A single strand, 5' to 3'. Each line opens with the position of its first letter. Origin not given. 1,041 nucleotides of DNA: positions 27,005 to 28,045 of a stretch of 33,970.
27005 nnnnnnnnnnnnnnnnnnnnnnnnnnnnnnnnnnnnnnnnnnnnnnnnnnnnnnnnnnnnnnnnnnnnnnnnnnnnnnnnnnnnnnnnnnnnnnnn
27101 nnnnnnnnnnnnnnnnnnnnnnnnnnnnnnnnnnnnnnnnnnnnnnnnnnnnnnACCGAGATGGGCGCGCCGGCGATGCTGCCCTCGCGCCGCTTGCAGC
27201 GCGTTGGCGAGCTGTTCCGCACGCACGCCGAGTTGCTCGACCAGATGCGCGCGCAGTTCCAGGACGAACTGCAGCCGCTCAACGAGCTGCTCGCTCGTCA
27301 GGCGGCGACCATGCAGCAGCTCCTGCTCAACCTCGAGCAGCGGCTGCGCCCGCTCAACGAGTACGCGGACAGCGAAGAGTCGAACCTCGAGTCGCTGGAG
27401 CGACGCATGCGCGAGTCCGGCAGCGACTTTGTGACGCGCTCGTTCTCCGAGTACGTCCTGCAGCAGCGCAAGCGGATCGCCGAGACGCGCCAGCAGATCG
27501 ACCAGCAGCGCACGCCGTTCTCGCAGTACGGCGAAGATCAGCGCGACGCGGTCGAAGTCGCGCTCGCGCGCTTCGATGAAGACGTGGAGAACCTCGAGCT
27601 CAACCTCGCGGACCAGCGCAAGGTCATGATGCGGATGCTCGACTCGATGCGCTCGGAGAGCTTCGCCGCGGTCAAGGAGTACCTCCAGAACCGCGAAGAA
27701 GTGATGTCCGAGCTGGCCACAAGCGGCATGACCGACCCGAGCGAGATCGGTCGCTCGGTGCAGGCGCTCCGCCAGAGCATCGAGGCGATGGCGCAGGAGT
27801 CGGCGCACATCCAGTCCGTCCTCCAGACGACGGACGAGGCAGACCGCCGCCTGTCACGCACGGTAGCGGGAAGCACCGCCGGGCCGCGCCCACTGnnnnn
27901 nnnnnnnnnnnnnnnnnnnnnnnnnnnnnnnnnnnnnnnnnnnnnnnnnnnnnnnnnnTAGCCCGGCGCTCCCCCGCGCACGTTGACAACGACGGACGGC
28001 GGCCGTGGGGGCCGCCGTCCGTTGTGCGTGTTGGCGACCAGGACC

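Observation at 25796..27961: Class-A beta-lactamase-like ectodomain joined through a TM helix to a long cytoplasmic coiled-coil: candidate novel transmembrane sensor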

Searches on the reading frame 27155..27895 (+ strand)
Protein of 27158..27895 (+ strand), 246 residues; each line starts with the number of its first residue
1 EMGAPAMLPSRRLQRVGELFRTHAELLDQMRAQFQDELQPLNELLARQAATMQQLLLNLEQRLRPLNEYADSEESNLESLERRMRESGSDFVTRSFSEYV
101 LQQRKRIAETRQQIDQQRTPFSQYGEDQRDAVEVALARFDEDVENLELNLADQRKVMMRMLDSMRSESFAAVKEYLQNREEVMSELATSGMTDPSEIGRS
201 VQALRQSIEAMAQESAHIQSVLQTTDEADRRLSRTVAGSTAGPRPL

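Call 18: find_homologous_proteins(query=window:27155-27880:+, max_evalue=0.001)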
Query window:27155-27880:+ (242 aa): 29 proteins with E <= 0.001 among 1130 candidates.
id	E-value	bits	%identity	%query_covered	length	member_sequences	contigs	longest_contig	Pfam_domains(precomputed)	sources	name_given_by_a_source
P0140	5.1e-127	439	90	100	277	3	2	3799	-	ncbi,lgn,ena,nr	ncbi:MAG: hypothetical protein O3B31_15245 [Chloroflexi bacterium]|nr:hypothetical protein [Chlorofl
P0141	7.6e-127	439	90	100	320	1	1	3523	-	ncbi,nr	ncbi:MAG: hypothetical protein O2843_10905, partial [Chloroflexi bacterium]|nr:hypothetical protein 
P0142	2.5e-114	398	80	98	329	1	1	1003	-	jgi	jgi:hypothetical protein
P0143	7.1e-88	312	63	100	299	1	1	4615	-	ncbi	ncbi:MAG: hypothetical protein WD734_04440 [Dehalococcoidia bacterium]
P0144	4.1e-86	306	65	96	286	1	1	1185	-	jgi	jgi:uncharacterized membrane-anchored protein YhcB (DUF1043 family)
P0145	4.1e-85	303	63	100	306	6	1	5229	-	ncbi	ncbi:MAG: hypothetical protein AB7G21_12590 [Dehalococcoidia bacterium]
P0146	7.1e-85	302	64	96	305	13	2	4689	-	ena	-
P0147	3.2e-84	300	64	96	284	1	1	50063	-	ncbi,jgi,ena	ncbi:MAG: hypothetical protein WC273_06925 [Dehalococcoidia bacterium]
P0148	4.4e-84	299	64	96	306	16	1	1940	-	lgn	-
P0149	5.9e-84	299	63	97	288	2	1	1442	-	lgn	-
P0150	1.2e-83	298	64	96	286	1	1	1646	-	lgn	-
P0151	4.1e-82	293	61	99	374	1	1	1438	-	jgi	-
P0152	4.7e-80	286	57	100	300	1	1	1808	-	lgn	-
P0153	4.7e-79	283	61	93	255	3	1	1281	-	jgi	jgi:hypothetical protein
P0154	1.2e-78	282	59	96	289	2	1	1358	-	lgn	-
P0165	1.6e-52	196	48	93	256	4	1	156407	-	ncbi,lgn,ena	-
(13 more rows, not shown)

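Call 19: find_encoding_contigs(protein=P0165, flank=8000, max_places=3)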
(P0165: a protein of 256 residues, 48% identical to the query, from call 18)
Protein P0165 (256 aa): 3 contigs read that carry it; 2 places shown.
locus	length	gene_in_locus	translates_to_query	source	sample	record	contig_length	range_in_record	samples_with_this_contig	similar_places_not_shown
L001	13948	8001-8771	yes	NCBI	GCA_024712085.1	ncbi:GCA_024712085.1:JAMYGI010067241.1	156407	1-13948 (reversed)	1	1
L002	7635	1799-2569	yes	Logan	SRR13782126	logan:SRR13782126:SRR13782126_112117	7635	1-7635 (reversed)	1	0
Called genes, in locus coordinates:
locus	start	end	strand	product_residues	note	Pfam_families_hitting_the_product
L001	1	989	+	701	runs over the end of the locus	-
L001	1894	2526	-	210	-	PF01966:HD (weak)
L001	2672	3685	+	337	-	PF00512:HisKA, PF02518:HATPase_c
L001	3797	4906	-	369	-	PF02771:Acyl-CoA_dh_N, PF02770:Acyl-CoA_dh_M, PF00441:Acyl-CoA_dh_1, PF08028:Acyl-CoA_dh_2, PF21343:ACAD9-ACADV_C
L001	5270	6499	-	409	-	PF02771:Acyl-CoA_dh_N, PF02770:Acyl-CoA_dh_M, PF00441:Acyl-CoA_dh_1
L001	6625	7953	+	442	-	PF13354:Beta-lactamase2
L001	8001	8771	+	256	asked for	-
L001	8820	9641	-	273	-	PF01613:Flavin_Reduct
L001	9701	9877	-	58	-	-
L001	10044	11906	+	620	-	PF00082:Peptidase_S8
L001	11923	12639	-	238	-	PF07638:Sigma70_ECF (weak), PF12645:HTH_16 (faint), PF04542:Sigma70_r2, PF08281:Sigma70_r4_2, PF04545:Sigma70_r4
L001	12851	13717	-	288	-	-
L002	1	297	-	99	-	?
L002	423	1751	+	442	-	PF13354:Beta-lactamase2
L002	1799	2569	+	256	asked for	-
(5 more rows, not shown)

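Call 20: find_encoding_contigs(protein=P0147, flank=8000, max_places=3)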
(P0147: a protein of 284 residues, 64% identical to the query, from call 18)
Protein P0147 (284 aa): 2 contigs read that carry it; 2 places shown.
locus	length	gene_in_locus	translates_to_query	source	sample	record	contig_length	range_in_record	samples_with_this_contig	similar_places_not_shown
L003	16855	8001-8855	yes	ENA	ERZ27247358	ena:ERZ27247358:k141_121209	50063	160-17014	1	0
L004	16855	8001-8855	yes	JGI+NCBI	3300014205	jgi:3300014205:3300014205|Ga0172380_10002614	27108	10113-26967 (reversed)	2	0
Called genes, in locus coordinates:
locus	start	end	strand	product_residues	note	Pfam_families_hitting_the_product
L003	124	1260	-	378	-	PF01548:DEDD_Tnp_IS110, PF02371:Transposase_20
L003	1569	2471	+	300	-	PF00589:Phage_integrase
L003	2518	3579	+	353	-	PF05496:RuvB_N, PF00004:AAA, PF07728:AAA_5 (weak), PF17864:AAA_lid_4, PF05491:WHD_RuvB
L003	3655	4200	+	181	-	PF00583:Acetyltransf_1, PF13508:Acetyltransf_7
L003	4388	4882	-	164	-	PF04024:PspC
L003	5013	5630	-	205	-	PF01966:HD (weak)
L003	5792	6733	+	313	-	PF00512:HisKA (weak), PF13581:HATPase_c_2 (weak), PF02518:HATPase_c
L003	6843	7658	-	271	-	PF01435:Peptidase_M48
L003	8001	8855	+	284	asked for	-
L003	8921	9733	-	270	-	PF01613:Flavin_Reduct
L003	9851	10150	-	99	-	-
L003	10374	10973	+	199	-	-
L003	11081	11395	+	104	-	PF12802:MarR_2, PF12840:HTH_20, PF01022:HTH_5, PF01047:MarR (weak), PF13412:HTH_24 (weak), PF09339:HTH_IclR (weak)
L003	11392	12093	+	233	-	PF07853:DUF1648, PF13630:SdpI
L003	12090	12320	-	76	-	-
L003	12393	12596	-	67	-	-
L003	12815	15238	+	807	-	PF00270:DEAD, PF04851:ResIII, PF00271:Helicase_C, PF22982:WHD_HRQ1 (weak), PF09369:MZB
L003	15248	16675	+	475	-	PF13482:RNase_H_2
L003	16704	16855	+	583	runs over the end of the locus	PF00082:Peptidase_S8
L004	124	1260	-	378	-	PF01548:DEDD_Tnp_IS110, PF02371:Transposase_20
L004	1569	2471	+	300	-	PF00589:Phage_integrase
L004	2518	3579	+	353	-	PF05496:RuvB_N, PF00004:AAA, PF07728:AAA_5 (weak), PF17864:AAA_lid_4, PF05491:WHD_RuvB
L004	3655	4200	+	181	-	PF00583:Acetyltransf_1, PF13508:Acetyltransf_7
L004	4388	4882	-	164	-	PF04024:PspC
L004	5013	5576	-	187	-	-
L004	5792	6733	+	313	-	PF00512:HisKA (weak), PF13581:HATPase_c_2 (weak), PF02518:HATPase_c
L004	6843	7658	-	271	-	PF01435:Peptidase_M48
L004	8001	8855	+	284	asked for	-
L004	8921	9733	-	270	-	PF01613:Flavin_Reduct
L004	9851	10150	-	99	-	-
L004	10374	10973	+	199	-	-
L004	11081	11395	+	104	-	PF12802:MarR_2, PF12840:HTH_20, PF01022:HTH_5, PF01047:MarR (weak), PF13412:HTH_24 (weak), PF09339:HTH_IclR (weak)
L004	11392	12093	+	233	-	PF07853:DUF1648, PF13630:SdpI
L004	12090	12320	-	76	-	-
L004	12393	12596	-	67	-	-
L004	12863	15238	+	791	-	PF00270:DEAD, PF04851:ResIII, PF00271:Helicase_C, PF22982:WHD_HRQ1 (weak), PF09369:MZB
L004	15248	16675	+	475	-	PF13482:RNase_H_2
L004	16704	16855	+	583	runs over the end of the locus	PF00082:Peptidase_S8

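Call 31: find_homologous_proteins(query=A2, max_evalue=0.001)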
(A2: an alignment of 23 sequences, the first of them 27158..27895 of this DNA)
Query A2 (23 sequences) (246 aa, profile of the alignment): 107 proteins with E <= 0.001 among 8000 candidates.
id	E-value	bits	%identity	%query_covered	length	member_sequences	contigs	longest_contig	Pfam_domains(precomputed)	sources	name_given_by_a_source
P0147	6.2e-85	303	62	100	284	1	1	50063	-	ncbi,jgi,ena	ncbi:MAG: hypothetical protein WC273_06925 [Dehalococcoidia bacterium]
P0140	5.2e-83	297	91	99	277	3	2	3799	-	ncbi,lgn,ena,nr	ncbi:MAG: hypothetical protein O3B31_15245 [Chloroflexi bacterium]|nr:hypothetical protein [Chlorofl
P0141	8.0e-83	296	91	99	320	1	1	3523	-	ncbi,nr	ncbi:MAG: hypothetical protein O2843_10905, partial [Chloroflexi bacterium]|nr:hypothetical protein 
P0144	2.3e-82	294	65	94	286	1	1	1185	-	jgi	jgi:uncharacterized membrane-anchored protein YhcB (DUF1043 family)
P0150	1.1e-81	292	64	94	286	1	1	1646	-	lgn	-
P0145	2.0e-81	291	63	100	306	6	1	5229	-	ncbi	ncbi:MAG: hypothetical protein AB7G21_12590 [Dehalococcoidia bacterium]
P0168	2.8e-81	291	63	97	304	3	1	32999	-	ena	-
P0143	6.2e-81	290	64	100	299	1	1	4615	-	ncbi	ncbi:MAG: hypothetical protein WD734_04440 [Dehalococcoidia bacterium]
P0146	7.3e-81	290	62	100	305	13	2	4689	-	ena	-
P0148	7.5e-81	290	64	94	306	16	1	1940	-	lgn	-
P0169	4.4e-80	287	63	97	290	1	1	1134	-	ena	-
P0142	1.8e-79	285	80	99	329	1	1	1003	-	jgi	jgi:hypothetical protein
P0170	5.7e-79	283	64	97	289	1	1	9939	-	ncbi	-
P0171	6.2e-79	283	61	100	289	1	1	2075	-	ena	-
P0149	1.1e-78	282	64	97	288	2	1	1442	-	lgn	-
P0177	7.8e-73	263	27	90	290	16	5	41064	-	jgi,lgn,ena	jgi:chromosome segregation ATPase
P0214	6.1e-68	247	23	93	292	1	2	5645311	-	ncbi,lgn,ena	-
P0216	1.5e-67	246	25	89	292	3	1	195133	-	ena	-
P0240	1.3e-61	227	23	63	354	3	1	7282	-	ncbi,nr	ncbi:MAG: hypothetical protein L0191_01790, partial [Acidobacteria bacterium]|nr:hypothetical protei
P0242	8.1e-61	224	25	96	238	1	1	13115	PF25034.2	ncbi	ncbi:MAG: hypothetical protein ACE5G5_02840 [Candidatus Methylomirabilales bacterium]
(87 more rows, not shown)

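Call 33: search_protein_families(library=pfam, proteins=[P0242, P0214, P0177, P0240, window:27158-27895:+, P0147], max_evalue=1)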
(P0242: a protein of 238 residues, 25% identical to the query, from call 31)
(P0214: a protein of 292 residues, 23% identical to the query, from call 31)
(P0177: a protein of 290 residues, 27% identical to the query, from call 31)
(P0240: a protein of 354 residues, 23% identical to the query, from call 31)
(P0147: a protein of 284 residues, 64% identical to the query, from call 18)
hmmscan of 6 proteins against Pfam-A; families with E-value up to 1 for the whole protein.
P0242 (238 aa): 12 families
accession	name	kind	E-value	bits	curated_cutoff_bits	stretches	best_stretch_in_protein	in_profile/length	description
PF25034.1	Spectrin_SYNE1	-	1.1e-05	25.6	35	1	93-215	30-154/188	Nesprin-1, spectrin repeats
PF17203.10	sCache_3_2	-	0.012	16.1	28.4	1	127-175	2-50/140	Single cache domain 3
PF04513.17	Baculo_PEP_C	-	0.065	13.7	38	0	22-84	38-100/140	Baculovirus polyhedron envelope protein, PEP, C terminus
PF20531.3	DUF6746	-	0.069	13.5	27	1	90-157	24-97/124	Family of unknown function (DUF6746)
PF08702.15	Fib_alpha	-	0.1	13.2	29.9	0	44-112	28-95/143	Fibrinogen alpha/beta chain family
PF11802.13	CENP-K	-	0.11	12.5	27.2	1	115-211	89-185/263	Centromere-associated protein K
PF09267.15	Dict-STAT-coil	-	0.16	12.8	22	0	9-77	3-68/114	Dictyostelium STAT, coiled coil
PF14493.12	HTH_40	-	0.2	12.4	27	0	125-177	31-81/89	Helix-turn-helix domain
PF04417.17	DUF501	-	0.22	11.9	23.8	1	4-55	32-82/139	Protein of unknown function (DUF501)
PF10241.14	KxDL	-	0.26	12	27.2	1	12-58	20-66/86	Uncharacterized conserved protein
PF02601.20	Exonuc_VII_L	-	0.63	9.9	35.9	1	27-153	145-262/315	Exonuclease VII, large subunit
PF24079.1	UBR4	-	0.86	10.4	27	0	122-156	20-53/125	E3 ubiquitin-protein ligase UBR4-like domain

P0214 (292 aa): 11 families
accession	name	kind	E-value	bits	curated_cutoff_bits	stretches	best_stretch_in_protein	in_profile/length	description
PF14643.11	DUF4455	-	0.021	13.9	30.4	1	159-265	295-402/469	Domain of unknown function (DUF4455)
PF10158.14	LOH1CR12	-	0.029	14.9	24.7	0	200-246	35-81/131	Tumour suppressor protein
PF00621.25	RhoGEF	-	0.048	14.3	27.6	1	154-215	64-122/180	RhoGEF domain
PF16043.11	DUF4795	-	0.057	13.2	34.8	1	86-163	83-159/208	Domain of unknown function (DUF4795)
PF24627.1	PUMA_CC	-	0.06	13.8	30.1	1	52-100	15-66/74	PUMA coiled-coil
PF19613.4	DUF6118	-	0.12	12.2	27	0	96-130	106-140/245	Family of unknown function (DUF6118)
PF02601.20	Exonuc_VII_L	-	0.23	11.3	35.9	1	71-186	149-266/315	Exonuclease VII, large subunit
PF19111.5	DUF5798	-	0.25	12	27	0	170-199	36-65/89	Family of unknown function (DUF5798)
PF08702.15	Fib_alpha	-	0.27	11.8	29.9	0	79-147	23-90/143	Fibrinogen alpha/beta chain family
PF24611.2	Spectrin_Anc-1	-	0.35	11.6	33.2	1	121-197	2-73/115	Nuclear anchorage protein 1, spectrin-like repeat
PF17190.9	RecG_N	-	0.46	11.6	23.1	0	175-211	48-84/89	RecG N-terminal helical domain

P0177 (290 aa): 29 families (the best 25 are shown)
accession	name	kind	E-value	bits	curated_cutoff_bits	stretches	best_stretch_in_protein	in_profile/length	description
PF11802.13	CENP-K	-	0.00095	19.2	27.2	1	122-265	57-201/263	Centromere-associated protein K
PF11887.13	Mce4_CUP1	-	0.0023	18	32.6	1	125-198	106-178/222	Cholesterol uptake porter CUP1 of Mce4, putative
PF07889.17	DUF1664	-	0.0032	17.9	34.6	0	118-178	59-118/124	Protein of unknown function (DUF1664)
PF15011.11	CA109-like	-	0.004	17.5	27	1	134-189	33-91/161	Ribosome biogenesis protein C1orf109-like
PF25034.1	Spectrin_SYNE1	-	0.0063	16.6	35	1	62-167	42-148/188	Nesprin-1, spectrin repeats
PF16043.11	DUF4795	-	0.011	15.6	34.8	1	84-160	83-157/208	Domain of unknown function (DUF4795)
PF24627.1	PUMA_CC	-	0.018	15.5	30.1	1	53-98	18-66/74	PUMA coiled-coil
PF04108.17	ATG17_like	-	0.028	14.3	43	1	68-180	116-227/355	Autophagy protein ATG17-like domain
PF04325.18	DUF465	-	0.035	14.5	25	0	48-66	4-22/48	Protein of unknown function (DUF465)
PF13012.11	MitMem_reg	-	0.052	13.9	26.6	0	79-107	22-50/113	Maintenance of mitochondrial structure and function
PF02841.20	GBP_C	-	0.06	13.2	24.3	1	101-191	178-267/297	Guanylate-binding protein, C-terminal domain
PF02601.20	Exonuc_VII_L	-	0.075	12.9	35.9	1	61-184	148-266/315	Exonuclease VII, large subunit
PF04513.17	Baculo_PEP_C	-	0.079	13.5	38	0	62-125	36-103/140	Baculovirus polyhedron envelope protein, PEP, C terminus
PF03114.23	BAR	-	0.092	12.8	28.5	1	112-173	13-70/234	BAR domain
PF09267.15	Dict-STAT-coil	-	0.1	13.4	22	1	124-167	12-55/114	Dictyostelium STAT, coiled coil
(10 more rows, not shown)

P0240 (354 aa): 14 families
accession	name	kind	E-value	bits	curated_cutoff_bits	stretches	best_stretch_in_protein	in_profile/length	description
PF07889.17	DUF1664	-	0.026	15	34.6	0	163-257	36-118/124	Protein of unknown function (DUF1664)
PF02346.21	Vac_Fusion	-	0.071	13.2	24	0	158-182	18-42/56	Chordopoxvirus multifunctional envelope protein A27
PF07160.18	SKA1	-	0.13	12.4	29.6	1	126-198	2-70/243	Spindle and kinetochore-associated protein 1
PF10146.14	zf-C4H2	-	0.16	12.9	34.5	1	155-254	29-129/240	Zinc finger-containing protein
PF19111.5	DUF5798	-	0.17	12.5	27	0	238-278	27-67/89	Family of unknown function (DUF5798)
PF23583.2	EF_HAND_2_PLCG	-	0.19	12.5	27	1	210-255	13-56/71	PLCG EF-hand motif 2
PF00621.25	RhoGEF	-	0.19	12.3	27.6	1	224-293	57-123/180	RhoGEF domain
PF08393.18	DHC_N2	-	0.23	10.7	31.9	0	130-193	257-314/403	Dynein heavy chain, N-terminal region 2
PF10669.14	Phage_Gp23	-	0.32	11.8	29.3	1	180-233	43-96/120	Protein gp23 (Bacteriophage A118)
PF25792.1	BREX_BrxC_helical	-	0.36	11.6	27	1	128-231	27-120/123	BREX ATP-binding protein BrxC alpha helical domain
PF04513.17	Baculo_PEP_C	-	0.37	11.3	38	0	125-180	20-75/140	Baculovirus polyhedron envelope protein, PEP, C terminus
PF08895.16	DUF1840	-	0.52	11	25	0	171-250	40-108/108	Domain of unknown function (DUF1840)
PF08702.15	Fib_alpha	-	0.59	10.8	29.9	0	156-230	23-96/143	Fibrinogen alpha/beta chain family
PF20531.3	DUF6746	-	0.79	10.1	27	0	208-276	25-99/124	Family of unknown function (DUF6746)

window:27158-27895:+ (246 aa): 14 families
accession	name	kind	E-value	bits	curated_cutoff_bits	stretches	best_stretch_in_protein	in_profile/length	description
PF24367.1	DUF7523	-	0.02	15.6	27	1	127-213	38-134/158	Family of unknown function (DUF7523)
PF07889.17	DUF1664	-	0.025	15.1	34.6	1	149-227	38-115/124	Protein of unknown function (DUF1664)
PF05929.16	Phage_GPO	-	0.06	13.4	33.6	1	130-231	157-253/268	Phage capsid scaffolding protein (GPO) serine peptidase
PF20667.3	Sec10_N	-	0.061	13.9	27.4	1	18-86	6-74/118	Exocyst complex component Sec10, N-terminal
PF03148.19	Tektin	-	0.088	12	34.3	2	98-168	211-281/383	Tektin family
PF02601.20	Exonuc_VII_L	-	0.1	12.5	35.9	1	28-151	143-267/315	Exonuclease VII, large subunit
PF01519.22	DUF16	-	0.15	13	40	0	65-126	24-83/104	Protein of unknown function DUF16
PF04513.17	Baculo_PEP_C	-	0.15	12.5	38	1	24-79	37-92/140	Baculovirus polyhedron envelope protein, PEP, C terminus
PF00621.25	RhoGEF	-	0.21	12.2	27.6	0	16-96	38-105/180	RhoGEF domain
PF06391.18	MAT1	-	0.27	11.5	25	1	112-225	59-174/201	CDK-activating kinase assembly factor MAT1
PF03732.24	Retrotrans_gag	-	0.28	11.9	24.1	0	140-205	30-96/97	Retrotransposon gag protein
PF14362.11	DUF4407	-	0.34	10.6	31.3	0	19-145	113-238/297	Domain of unknown function (DUF4407)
PF06013.18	WXG100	-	0.46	11.2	27.3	0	201-227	6-32/86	Proteins of 100 residues with WXG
PF10779.14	XhlA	-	0.55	10.9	34.7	0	52-85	9-42/67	Haemolysin XhlA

P0147 (284 aa): 16 families
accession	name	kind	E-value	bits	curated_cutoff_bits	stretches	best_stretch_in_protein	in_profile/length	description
PF24367.1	DUF7523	-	0.00013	22.7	27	1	151-229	38-123/158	Family of unknown function (DUF7523)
PF21865.2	TLN1-like_RS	-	0.016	15.7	27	1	165-238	22-88/165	Talin 1-like, rod segment domain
PF20667.3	Sec10_N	-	0.025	15.1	27.4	1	40-112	4-76/118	Exocyst complex component Sec10, N-terminal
PF10441.14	Urb2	-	0.04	14.3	27.1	1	36-129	63-151/209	Urb2/Npa2 family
PF18199.6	Dynein_C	-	0.044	13.4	25.7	1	41-121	45-121/309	Dynein heavy chain C-terminal domain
PF07926.17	TPR_MLP1_2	-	0.061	13.8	36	1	36-111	23-97/129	TPR/MLP1/MLP2-like protein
PF04513.17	Baculo_PEP_C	-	0.075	13.5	38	1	49-118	56-125/140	Baculovirus polyhedron envelope protein, PEP, C terminus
PF21037.2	CCDC138_cc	-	0.079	13.4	27.1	1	38-84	4-49/59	Coiled-coil-domain-containing protein 138, coiled-coil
PF07889.17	DUF1664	-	0.086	13.3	34.6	0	34-90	65-120/124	Protein of unknown function (DUF1664)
PF02601.20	Exonuc_VII_L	-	0.1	12.5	35.9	1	35-138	169-266/315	Exonuclease VII, large subunit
PF13094.11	CENP-Q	-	0.12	13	28.5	0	149-252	111-158/162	CENP-Q, a CENPA-CAD centromere complex subunit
PF15739.10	TSNAXIP1_N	-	0.17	12.6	27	1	38-108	31-100/111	Translin-associated factor X-interacting N-terminus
PF11083.13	Relaxase_C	-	0.21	12.2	30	0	61-94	23-56/125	C-terminal helical hairpin domain from relaxase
PF10779.14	XhlA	-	0.23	12.1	34.7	0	73-110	6-43/67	Haemolysin XhlA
PF05478.16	Prominin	-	0.54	8.7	34.3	1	39-108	645-714/799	Prominin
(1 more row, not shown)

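Call 36: find_related_loci(query=window:27158-27895:+, collection=genome_contigs, flank=8000)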
Query window:27158-27895:+ (246 aa) in genome_contigs; peptide patterns used: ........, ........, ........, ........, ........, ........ (x = any residue, [..] = any of these).
175 stretches matched a pattern; 4 encode a relative of the query (tblastn E <= 1e-3); 4 distinct loci.
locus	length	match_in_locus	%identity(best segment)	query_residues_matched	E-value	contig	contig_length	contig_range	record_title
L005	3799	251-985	91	3-246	3e-141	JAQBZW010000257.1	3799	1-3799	MAG: Chloroflexota bacterium isolate casp150-mb.74 NODE_56127_length_3799_cov_0.228649, whole genome shotgun sequence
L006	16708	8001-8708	84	7-244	1e-132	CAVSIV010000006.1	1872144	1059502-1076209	MAG: uncultured Chloroflexia bacterium isolate MFD01721.bin.2.155 genome assembly, contig: contig_9697, whole genome sho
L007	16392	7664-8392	80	1-246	6e-130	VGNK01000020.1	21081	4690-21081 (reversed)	MAG: Chloroflexi bacterium isolate K_Offshore_120m_m2_037 K_Offshore_120m_m2_037_Ga0194131_10004460, whole genome shotgu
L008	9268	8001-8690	60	15-246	5e-88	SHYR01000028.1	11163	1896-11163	MAG: Dehalococcoidia bacterium isolate Baikal-deep-G124 BACOMB-C28233, whole genome shotgun sequence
